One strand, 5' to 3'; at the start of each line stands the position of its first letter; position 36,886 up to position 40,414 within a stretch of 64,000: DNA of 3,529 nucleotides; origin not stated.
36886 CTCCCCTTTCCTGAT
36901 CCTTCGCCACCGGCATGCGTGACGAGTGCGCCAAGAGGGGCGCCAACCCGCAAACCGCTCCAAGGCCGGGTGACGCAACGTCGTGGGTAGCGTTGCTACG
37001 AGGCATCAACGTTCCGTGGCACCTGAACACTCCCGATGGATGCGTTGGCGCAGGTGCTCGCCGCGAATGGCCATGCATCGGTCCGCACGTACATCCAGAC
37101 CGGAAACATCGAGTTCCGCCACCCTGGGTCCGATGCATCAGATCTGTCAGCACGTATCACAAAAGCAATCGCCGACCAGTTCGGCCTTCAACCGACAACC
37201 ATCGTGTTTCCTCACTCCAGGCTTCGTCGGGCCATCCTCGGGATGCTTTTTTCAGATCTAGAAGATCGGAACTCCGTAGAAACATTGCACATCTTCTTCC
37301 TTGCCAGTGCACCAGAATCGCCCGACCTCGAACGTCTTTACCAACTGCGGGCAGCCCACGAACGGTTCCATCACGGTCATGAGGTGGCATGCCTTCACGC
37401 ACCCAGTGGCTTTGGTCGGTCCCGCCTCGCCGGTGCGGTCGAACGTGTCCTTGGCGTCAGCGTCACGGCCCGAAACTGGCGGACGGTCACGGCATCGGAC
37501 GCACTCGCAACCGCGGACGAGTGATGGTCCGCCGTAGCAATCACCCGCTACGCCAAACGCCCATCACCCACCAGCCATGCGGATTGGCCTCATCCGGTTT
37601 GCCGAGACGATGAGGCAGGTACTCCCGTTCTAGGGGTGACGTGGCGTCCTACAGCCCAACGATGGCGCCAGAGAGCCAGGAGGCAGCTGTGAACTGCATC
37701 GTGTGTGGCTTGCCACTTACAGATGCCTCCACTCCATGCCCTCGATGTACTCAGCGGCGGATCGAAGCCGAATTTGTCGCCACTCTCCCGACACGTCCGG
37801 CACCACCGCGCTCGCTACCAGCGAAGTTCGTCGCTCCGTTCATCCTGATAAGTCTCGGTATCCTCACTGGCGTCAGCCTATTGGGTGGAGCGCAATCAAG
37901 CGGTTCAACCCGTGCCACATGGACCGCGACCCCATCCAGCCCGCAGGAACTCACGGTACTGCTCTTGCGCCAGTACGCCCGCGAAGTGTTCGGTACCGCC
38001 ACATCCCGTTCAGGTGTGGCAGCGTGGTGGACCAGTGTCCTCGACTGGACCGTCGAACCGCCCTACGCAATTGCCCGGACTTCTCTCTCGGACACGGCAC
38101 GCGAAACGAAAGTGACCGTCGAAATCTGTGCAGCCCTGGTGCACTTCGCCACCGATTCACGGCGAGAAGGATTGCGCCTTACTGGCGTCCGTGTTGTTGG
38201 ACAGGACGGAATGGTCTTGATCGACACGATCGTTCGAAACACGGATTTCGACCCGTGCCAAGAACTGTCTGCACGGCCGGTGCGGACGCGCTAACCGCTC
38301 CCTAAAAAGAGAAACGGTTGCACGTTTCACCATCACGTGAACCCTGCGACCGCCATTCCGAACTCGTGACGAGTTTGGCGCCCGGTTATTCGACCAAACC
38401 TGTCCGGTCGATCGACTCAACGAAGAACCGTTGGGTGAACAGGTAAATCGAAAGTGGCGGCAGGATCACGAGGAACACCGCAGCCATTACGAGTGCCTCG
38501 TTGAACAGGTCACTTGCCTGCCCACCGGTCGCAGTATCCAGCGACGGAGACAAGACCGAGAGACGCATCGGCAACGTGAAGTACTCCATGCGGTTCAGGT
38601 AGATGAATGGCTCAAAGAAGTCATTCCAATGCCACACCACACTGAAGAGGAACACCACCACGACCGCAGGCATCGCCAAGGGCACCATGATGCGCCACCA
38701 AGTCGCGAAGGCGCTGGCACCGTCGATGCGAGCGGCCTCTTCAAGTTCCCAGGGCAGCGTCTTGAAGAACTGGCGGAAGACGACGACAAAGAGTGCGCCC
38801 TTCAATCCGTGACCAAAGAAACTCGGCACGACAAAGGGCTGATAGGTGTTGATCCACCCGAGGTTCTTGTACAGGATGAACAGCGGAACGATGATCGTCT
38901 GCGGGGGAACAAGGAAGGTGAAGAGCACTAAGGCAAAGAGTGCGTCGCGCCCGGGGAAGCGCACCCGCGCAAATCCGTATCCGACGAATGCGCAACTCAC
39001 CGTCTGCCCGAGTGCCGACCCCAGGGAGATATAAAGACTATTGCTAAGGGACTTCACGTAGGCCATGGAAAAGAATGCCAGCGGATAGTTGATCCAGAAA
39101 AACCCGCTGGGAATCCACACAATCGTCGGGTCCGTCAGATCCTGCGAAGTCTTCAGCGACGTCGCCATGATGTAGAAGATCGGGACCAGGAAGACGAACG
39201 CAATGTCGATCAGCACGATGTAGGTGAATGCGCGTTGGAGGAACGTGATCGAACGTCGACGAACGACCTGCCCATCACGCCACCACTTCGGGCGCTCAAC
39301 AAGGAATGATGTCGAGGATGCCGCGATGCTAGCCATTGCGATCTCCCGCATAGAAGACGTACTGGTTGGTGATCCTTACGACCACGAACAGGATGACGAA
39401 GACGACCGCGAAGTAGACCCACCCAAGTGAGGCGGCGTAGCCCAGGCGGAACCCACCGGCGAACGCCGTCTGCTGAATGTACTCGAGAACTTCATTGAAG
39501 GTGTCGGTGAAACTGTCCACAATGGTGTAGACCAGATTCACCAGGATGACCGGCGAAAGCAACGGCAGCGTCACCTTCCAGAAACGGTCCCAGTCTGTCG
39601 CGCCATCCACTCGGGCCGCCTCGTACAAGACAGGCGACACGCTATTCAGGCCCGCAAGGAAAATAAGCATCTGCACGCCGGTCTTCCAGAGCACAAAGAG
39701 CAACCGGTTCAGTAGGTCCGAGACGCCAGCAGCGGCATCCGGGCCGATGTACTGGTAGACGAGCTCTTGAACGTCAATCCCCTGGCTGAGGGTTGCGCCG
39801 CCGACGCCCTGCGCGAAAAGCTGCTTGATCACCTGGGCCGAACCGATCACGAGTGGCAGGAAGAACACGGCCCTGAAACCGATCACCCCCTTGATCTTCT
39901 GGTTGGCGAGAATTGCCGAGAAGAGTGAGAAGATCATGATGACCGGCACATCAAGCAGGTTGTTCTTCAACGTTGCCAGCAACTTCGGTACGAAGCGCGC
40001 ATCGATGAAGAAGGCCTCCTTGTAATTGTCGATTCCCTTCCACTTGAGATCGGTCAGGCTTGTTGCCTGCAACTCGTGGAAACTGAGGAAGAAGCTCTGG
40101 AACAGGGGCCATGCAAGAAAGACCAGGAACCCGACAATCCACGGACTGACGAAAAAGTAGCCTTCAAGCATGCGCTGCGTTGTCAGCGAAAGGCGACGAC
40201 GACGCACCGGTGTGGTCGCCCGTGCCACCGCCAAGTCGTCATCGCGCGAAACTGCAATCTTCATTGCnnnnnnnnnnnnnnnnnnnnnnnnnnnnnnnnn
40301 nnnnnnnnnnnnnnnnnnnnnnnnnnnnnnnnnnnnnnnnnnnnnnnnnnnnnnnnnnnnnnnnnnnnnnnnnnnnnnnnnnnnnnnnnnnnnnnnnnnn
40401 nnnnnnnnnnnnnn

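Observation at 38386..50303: Eight-gene ATPase-less ABC cluster with an NHL/TPR protein, a Yip1-like protein and a DUF5696-like enzyme inserted between two permease pairs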

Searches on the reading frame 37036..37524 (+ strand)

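Call 7: search_protein_families(library=pfam, proteins=[window:37036-37524:+], max_evalue=0.001)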
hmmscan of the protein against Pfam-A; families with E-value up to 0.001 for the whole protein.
window:37036-37524:+ (162 aa): 1 family
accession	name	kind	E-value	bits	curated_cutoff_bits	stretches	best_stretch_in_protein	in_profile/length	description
PF08002.16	DUF1697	-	2e-19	70.8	24.4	1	1-116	21-134/137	Protein of unknown function (DUF1697)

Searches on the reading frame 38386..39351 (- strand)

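Call 3: search_protein_families(library=pfam, proteins=[window:38386-39351:-], max_evalue=0.01)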
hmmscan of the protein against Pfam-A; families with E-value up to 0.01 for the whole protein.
window:38386-39351:- (321 aa): 1 family
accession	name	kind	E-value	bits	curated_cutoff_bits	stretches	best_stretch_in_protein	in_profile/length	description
PF00528.27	BPD_transp_1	-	2.3e-11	44.2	26.4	1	123-305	4-174/184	Binding-protein-dependent transport system inner membrane component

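Call 4: search_protein_families(library=ncbifam, proteins=[window:38386-39351:-], max_evalue=0.01)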
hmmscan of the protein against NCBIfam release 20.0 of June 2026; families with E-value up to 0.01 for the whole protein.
window:38386-39351:- (321 aa): 15 families
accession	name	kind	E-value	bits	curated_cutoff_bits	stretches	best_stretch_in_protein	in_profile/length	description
NF040932.1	ABC_arch_GlcU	equivalog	1.1e-28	100.7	340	1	41-313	3-263/272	glucose ABC transporter permease GlcU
NF008210.0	PRK10973.1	equivalog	1.5e-26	93.8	297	1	41-313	10-275/281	sn-glycerol-3-phosphate ABC transporter permease UgpE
NF008231.0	PRK10998.1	equivalog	8.8e-17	61.6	261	1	99-316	82-291/296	maltose ABC transporter permease MalG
TIGR01581.1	Mo_ABC_porter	hypoth_equivalog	1.7e-09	37.5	210.3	1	95-232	12-162/225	ABC transporter permease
NF007047.0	PRK09500.1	equivalog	1.9e-09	37.5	326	1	45-264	11-218/257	spermidine/putrescine ABC transporter permease PotC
TIGR02139.1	permease_CysT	equivalog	1.1e-07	31.8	246.1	1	92-233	42-192/265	sulfate ABC transporter permease subunit CysT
TIGR02141.1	modB_ABC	equivalog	4e-07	29.9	182.6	1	105-233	3-140/208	molybdate ABC transporter permease subunit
NF007044.0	PRK09497.1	equivalog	8.9e-07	28.6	348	1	199-236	176-213/285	spermidine/putrescine ABC transporter permease PotB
NF040839.1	tungstate_WtpB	equivalog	1.1e-06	28.5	340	1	98-233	42-185/251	tungstate ABC transporter permease WtpB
NF006939.0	PRK09421.1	equivalog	1.1e-06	28.2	262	1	97-236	7-156/230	molybdate ABC transporter permease subunit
TIGR00969.1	3a0106s02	subfamily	1.1e-05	25.1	240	1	33-236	8-206/272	sulfate ABC transporter permease subunit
NF006953.0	PRK09433.1-4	equivalog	0.00027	20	970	1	102-193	56-149/536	thiamine/thiamine pyrophosphate ABC transporter permease ThiP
NF011624.0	PRK15050.1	equivalog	0.00028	20.1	247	1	196-264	184-251/297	2-aminoethylphosphonate ABC transporter permease subunit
TIGR03262.1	PhnU2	equivalog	0.002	16.8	593.25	0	195-237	431-473/546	putative 2-aminoethylphosphonate ABC transporter permease subunit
NF006951.0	PRK09433.1-2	equivalog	0.0037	15.9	788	1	105-192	59-148/535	thiamine/thiamine pyrophosphate ABC transporter permease ThiP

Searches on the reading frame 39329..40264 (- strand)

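Call 3: search_protein_families(library=pfam, proteins=[window:39329-40264:-], max_evalue=0.01)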
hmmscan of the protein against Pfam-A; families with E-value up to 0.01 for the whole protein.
window:39329-40264:- (311 aa): 1 family
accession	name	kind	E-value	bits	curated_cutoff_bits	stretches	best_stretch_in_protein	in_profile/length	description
PF00528.27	BPD_transp_1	-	4.4e-10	40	26.4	1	188-297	58-171/184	Binding-protein-dependent transport system inner membrane component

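Call 4: search_protein_families(library=ncbifam, proteins=[window:39329-40264:-], max_evalue=0.01)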
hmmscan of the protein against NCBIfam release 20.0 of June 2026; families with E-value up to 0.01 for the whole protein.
window:39329-40264:- (311 aa): 12 families
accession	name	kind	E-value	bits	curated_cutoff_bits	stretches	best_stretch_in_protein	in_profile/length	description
NF007852.0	PRK10561.1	equivalog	2e-16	60.7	335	1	35-257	14-232/295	sn-glycerol-3-phosphate ABC transporter permease UgpA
NF040932.1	ABC_arch_GlcU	equivalog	7.6e-10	38.9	340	1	185-259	138-209/272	glucose ABC transporter permease GlcU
NF008232.0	PRK10999.1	equivalog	1.1e-05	24.4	392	1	103-259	295-447/520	maltose ABC transporter permease MalF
TIGR01581.1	Mo_ABC_porter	hypoth_equivalog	3.1e-05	23.6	210.3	1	203-248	123-168/225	ABC transporter permease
TIGR02141.1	modB_ABC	equivalog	7.5e-05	22.4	182.6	1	206-246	103-143/208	molybdate ABC transporter permease subunit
TIGR00969.1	3a0106s02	subfamily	8e-05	22.2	240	1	212-248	172-208/272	sulfate ABC transporter permease subunit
TIGR03262.1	PhnU2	equivalog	0.00011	21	593.25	1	44-254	12-204/546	putative 2-aminoethylphosphonate ABC transporter permease subunit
NF040931.1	ABC_arch_GlcT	equivalog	0.00012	21.9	360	1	46-240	8-200/278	glucose ABC transporter permease GlcT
NF008231.0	PRK10998.1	equivalog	0.00018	21.2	261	1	205-255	180-230/296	maltose ABC transporter permease MalG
NF006939.0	PRK09421.1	equivalog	0.00028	20.4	262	1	113-251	30-161/230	molybdate ABC transporter permease subunit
TIGR03416.1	ABC_choXWV_perm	equivalog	0.00039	20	363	1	202-251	169-218/267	choline ABC transporter permease subunit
NF008208.0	PRK10971.1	equivalog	0.0031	17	415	1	93-253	54-210/277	sulfate/thiosulfate ABC transporter permease CysT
